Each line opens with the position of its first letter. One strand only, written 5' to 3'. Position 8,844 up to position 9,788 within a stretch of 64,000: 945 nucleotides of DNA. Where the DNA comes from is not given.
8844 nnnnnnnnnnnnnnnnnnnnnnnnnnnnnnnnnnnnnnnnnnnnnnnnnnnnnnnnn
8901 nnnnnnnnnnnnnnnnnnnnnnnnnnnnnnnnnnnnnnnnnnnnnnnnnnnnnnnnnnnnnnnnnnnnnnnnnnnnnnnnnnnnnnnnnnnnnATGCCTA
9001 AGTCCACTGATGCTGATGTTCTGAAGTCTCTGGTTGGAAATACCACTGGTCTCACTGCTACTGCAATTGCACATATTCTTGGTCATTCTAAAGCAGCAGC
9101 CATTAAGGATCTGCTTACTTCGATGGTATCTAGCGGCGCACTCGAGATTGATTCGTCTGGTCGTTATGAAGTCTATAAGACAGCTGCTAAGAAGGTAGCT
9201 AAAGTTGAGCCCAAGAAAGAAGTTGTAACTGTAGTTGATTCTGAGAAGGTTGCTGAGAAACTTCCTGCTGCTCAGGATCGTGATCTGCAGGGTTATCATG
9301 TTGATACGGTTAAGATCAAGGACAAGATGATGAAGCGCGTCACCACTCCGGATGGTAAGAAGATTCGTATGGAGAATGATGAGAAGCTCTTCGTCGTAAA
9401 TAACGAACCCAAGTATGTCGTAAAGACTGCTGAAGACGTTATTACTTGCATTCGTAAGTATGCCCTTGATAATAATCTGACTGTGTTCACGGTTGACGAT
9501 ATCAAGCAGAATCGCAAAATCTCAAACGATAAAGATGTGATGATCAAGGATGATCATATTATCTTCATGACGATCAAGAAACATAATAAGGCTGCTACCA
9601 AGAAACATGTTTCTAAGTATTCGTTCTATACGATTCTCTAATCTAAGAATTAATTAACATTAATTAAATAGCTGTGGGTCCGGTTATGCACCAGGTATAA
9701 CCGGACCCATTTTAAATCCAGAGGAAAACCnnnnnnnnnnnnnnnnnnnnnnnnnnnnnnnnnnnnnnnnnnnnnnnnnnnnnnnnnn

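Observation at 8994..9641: Four genes with sharply different GC-rich codon usage embedded in an AT-rich genome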

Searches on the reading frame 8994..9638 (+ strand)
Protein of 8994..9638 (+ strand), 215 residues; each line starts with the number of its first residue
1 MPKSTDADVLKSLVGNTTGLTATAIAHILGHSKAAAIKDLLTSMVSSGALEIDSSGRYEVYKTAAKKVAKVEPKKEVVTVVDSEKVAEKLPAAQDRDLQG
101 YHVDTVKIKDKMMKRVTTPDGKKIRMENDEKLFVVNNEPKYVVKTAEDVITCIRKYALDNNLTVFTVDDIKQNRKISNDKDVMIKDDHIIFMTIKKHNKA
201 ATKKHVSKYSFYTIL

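Call 10: search_protein_families(library=pfam, proteins=[window:8994-9638:+], max_evalue=0.01)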
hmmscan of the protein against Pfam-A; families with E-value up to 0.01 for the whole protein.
window:8994-9638:+ (215 aa): 0 families

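Call 11: search_protein_families(library=phrogs, proteins=[window:8994-9638:+], max_evalue=0.001)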
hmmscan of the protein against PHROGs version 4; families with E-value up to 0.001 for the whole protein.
window:8994-9638:+ (215 aa): 0 families

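Call 23: find_encoding_contigs(protein=window:8994-9638:+, flank=10000, max_places=6)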
Protein window:8994-9638:+ (215 aa): 6 contigs read that carry it; 3 places shown.
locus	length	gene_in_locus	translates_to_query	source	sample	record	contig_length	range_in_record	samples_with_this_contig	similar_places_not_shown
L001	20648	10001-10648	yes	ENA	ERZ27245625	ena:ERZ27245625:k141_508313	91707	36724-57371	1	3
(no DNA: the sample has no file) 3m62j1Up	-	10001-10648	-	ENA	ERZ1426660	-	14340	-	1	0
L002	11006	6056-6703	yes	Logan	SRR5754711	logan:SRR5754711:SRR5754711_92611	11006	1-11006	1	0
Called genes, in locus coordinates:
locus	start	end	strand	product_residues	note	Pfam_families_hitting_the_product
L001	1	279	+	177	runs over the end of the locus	-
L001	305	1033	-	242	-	-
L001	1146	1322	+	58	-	-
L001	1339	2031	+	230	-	PF00149:Metallophos, PF12850:Metallophos_2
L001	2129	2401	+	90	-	-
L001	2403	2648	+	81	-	-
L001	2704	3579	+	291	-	-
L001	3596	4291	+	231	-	PF00149:Metallophos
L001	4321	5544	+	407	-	PF04055:Radical_SAM (weak)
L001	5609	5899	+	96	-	-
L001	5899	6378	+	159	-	-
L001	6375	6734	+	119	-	-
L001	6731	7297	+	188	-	-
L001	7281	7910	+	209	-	-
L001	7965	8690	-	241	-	-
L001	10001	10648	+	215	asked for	-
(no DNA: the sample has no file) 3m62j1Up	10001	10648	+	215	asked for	-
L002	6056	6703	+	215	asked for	-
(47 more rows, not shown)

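Call 24: find_homologous_proteins(query=window:8994-9638:+, max_evalue=0.001)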
Query window:8994-9638:+ (215 aa): 30 proteins with E <= 0.001 among 192 candidates.
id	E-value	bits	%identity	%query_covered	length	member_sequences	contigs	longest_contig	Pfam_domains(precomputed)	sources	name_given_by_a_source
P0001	2.7e-130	450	100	100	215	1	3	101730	-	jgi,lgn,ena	-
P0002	1.2e-103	363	86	93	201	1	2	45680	-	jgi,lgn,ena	-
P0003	1.6e-92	326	71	99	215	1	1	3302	-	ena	-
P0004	1.8e-88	313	77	93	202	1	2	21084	-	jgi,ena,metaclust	metaclust:\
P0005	4.2e-83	296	71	93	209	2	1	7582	-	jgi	jgi:predicted transcriptional regulator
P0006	1.9e-77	277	68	91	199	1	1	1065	-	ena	-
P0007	2.0e-70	254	63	92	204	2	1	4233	-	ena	-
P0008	4.2e-70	253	61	90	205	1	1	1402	-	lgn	-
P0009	1.3e-69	252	64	92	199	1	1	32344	-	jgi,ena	-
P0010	1.5e-67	245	61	90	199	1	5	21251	-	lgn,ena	-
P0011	3.4e-66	241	64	85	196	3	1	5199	PF21476.5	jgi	-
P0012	9.7e-66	239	58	89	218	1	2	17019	-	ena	-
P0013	1.2e-62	229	58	88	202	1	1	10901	-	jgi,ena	-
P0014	2.9e-62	228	58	93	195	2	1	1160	-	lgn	-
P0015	1.3e-61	226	55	91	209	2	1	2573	-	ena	-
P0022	2.1e-54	202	53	85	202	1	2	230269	-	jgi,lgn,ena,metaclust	metaclust:\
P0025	4.1e-51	191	51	87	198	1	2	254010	-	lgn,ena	-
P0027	3.8e-40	156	43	91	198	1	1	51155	-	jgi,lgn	-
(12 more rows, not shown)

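Call 25: find_encoding_contigs(protein=P0025, flank=10000, max_places=1)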
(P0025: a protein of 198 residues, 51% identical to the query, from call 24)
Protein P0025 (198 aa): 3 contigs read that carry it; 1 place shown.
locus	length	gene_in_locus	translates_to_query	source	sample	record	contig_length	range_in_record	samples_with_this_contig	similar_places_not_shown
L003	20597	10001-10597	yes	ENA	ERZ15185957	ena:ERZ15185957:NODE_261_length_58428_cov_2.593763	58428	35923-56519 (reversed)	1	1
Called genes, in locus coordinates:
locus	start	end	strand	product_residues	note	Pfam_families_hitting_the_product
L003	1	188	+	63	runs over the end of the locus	-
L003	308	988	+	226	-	PF13912:zf-C2H2_6 (weak)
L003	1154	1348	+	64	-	-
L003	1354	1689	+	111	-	-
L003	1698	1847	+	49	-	-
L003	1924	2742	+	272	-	PF24308:DUF7487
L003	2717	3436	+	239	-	PF00149:Metallophos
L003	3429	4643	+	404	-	-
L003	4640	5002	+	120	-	-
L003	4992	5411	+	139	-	-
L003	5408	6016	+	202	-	-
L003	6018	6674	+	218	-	-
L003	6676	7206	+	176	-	-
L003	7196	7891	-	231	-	-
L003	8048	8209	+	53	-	-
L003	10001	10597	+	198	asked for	-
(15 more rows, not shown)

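Call 26: find_encoding_contigs(protein=P0022, flank=10000, max_places=1)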
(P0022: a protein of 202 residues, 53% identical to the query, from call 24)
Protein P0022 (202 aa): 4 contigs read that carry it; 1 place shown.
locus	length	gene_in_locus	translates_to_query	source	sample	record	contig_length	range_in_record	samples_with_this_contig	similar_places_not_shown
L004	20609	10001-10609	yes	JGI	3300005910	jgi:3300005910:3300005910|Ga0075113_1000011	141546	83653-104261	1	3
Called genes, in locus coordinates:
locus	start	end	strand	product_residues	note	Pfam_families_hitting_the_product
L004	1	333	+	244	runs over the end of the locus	-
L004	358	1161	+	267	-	PF22945:LEM-3_GIY-YIG, PF07460:NUMOD3 (weak)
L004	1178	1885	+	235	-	-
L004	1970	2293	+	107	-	-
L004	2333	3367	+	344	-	-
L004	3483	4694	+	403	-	-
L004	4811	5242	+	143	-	-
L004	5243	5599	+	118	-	-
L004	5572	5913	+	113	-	-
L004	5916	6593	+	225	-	-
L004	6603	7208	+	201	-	-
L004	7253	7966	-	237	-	-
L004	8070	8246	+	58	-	-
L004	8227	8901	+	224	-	-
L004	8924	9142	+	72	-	-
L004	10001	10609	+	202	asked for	-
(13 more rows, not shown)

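Call 27: find_encoding_contigs(protein=P0027, flank=10000, max_places=1)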
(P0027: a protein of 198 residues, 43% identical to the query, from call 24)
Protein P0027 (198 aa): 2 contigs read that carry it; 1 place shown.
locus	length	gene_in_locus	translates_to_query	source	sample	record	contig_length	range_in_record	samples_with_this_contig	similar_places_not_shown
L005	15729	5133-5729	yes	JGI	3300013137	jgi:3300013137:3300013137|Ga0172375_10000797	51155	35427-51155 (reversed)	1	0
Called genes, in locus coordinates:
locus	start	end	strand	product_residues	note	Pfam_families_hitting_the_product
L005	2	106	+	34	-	?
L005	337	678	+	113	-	-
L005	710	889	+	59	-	-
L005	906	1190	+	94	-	PF17420:GP17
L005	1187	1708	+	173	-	-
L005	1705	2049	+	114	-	-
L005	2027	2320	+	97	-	-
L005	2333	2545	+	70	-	-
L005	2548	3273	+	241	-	PF00149:Metallophos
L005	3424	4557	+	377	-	PF20208:ARPP-1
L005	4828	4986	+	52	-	-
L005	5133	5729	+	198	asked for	-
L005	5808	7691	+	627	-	-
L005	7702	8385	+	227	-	PF00899:ThiF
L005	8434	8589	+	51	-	-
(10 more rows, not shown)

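Call 52: predict_structure(alignment_id=A1)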
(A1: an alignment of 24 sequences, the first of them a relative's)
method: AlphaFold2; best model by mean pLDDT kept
length: 215 residues; sequences in the alignment: 24
mean_pLDDT: 67.6   pTM: 0.38
mean pLDDT of the five models: 67.6, 65.2, 64.5, 60.8, 60.4
residues with pLDDT >= 90: 0; 70-90: 128; 50-70: 47; < 50: 40
segments of 3 or more residues with pLDDT < 50: 66-87, 198-215
pLDDT, mean of each block of 10 residues (from residue 1): 76 79 88 86 85 83 57 36 45 67 73 76 76 76 75 76 65 59 61 62 37 33
secondary structure, 60 per line:
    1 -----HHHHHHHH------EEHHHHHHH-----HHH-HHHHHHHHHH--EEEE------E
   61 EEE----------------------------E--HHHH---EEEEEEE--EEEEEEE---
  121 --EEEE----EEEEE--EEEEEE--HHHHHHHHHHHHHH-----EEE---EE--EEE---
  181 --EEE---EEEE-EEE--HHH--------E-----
elements in order: H6-13 H22-28 H38-47 E50-53 E60-63 H95-98 E102-108 E111-117 E123-126 E131-135 E138-143 H146-159 E165-167 E175-177 E183-185 E189-192 E194-196

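Call 61: fold_search(model_id=the predicted structure, library=pdb)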
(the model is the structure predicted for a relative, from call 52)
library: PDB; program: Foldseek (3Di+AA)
matches with E <= 10: 1207; with E <= 0.001: 0
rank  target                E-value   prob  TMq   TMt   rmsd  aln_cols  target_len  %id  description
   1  4a6d                  1.4e-02  1.00  0.25  0.16   1.6        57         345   23  Crystal structure of human N-acetylserotonin methyltransferase (ASMT) in complex with SAM (released 2012-11-07)
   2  3m8e_B                1.6e-02  1.00  0.25  0.53   2.5        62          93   18  Protein structure of Type III plasmid segregation TubR (released 2010-07-07)
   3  6j05_A                2.1e-02  1.00  0.24  0.49   2.0        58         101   26  Structures of two ArsR As(III)-responsive repressors: implications for the mechanism of derepression (released 2019-07-03)
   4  1qgp_MODEL_1_A        3.1e-02  1.00  0.24  0.65   1.8        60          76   27  NMR STRUCTURE OF THE Z-ALPHA DOMAIN OF ADAR1, 15 STRUCTURES (released 1999-10-19)
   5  2dk5_MODEL_1_A        3.1e-02  1.00  0.25  0.54   6.6        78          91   10  Solution structure of Winged-Helix domain in RNA polymerase III 39KDa polypeptide (released 2006-10-06)
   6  4hw0_C                3.8e-02  1.00  0.24  0.50   3.0        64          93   19  Crystal structure of Sso10a-2, a DNA-binding protein from Sulfolobus solfataricus (released 2013-10-30)
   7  3m8f_A                4.0e-02  1.00  0.23  0.48   2.8        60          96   20  Protein structure of type III plasmid segregation TubR mutant (released 2010-07-07)
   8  1wq2_A                4.0e-02  1.00  0.24  0.68   3.4        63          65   21  Neutron Crystal Structure Of Dissimilatory Sulfite Reductase D (DsrD) (released 2005-09-19)
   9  3cuo_D                4.5e-02  1.00  0.25  0.55   1.7        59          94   22  Crystal structure of the predicted DNA-binding transcriptional regulator from E. coli (released 2008-06-17)
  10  3eyi_B                4.8e-02  1.00  0.25  0.77   3.4        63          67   22  The crystal structure of the second Z-DNA binding domain of human DAI (ZBP1) in complex with Z-DNA (released 2009-01-13)
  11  6uvu_A                5.1e-02  1.00  0.25  0.46   2.4        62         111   22  Crystal structure of the AntR antimony-specific transcriptional repressor (released 2020-11-04)
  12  6j05_B                5.8e-02  1.00  0.25  0.57   1.5        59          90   29  Structures of two ArsR As(III)-responsive repressors: implications for the mechanism of derepression (released 2019-07-03)
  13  1smt_A                5.8e-02  1.00  0.24  0.49   2.4        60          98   20  SMTB REPRESSOR FROM SYNECHOCOCCUS PCC7942 (released 1997-12-03)
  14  3m8e_A                6.1e-02  1.00  0.24  0.47   2.8        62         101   21  Protein structure of Type III plasmid segregation TubR (released 2010-07-07)
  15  4ka4_A                6.5e-02  1.00  0.24  0.82   1.5        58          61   24  Crystal structure of a proteolytically defined Zbeta domain of human DAI (ZBP1, DLM-1) (released 2013-05-15)
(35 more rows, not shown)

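Call 75: find_related_loci(query=A1, collection=viral_contigs, flank=10000)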
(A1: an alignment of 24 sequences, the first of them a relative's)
Query A1 (215 aa) in viral_contigs; peptide patterns used: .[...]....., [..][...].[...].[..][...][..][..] (x = any residue, [..] = any of these).
206 stretches matched a pattern; 2 encode a relative of the query (tblastn E <= 1e-3); 2 distinct loci.
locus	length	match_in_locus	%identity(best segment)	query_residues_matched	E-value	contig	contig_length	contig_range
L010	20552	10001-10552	53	19-201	5e-63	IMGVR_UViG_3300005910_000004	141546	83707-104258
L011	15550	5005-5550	31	9-201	4e-26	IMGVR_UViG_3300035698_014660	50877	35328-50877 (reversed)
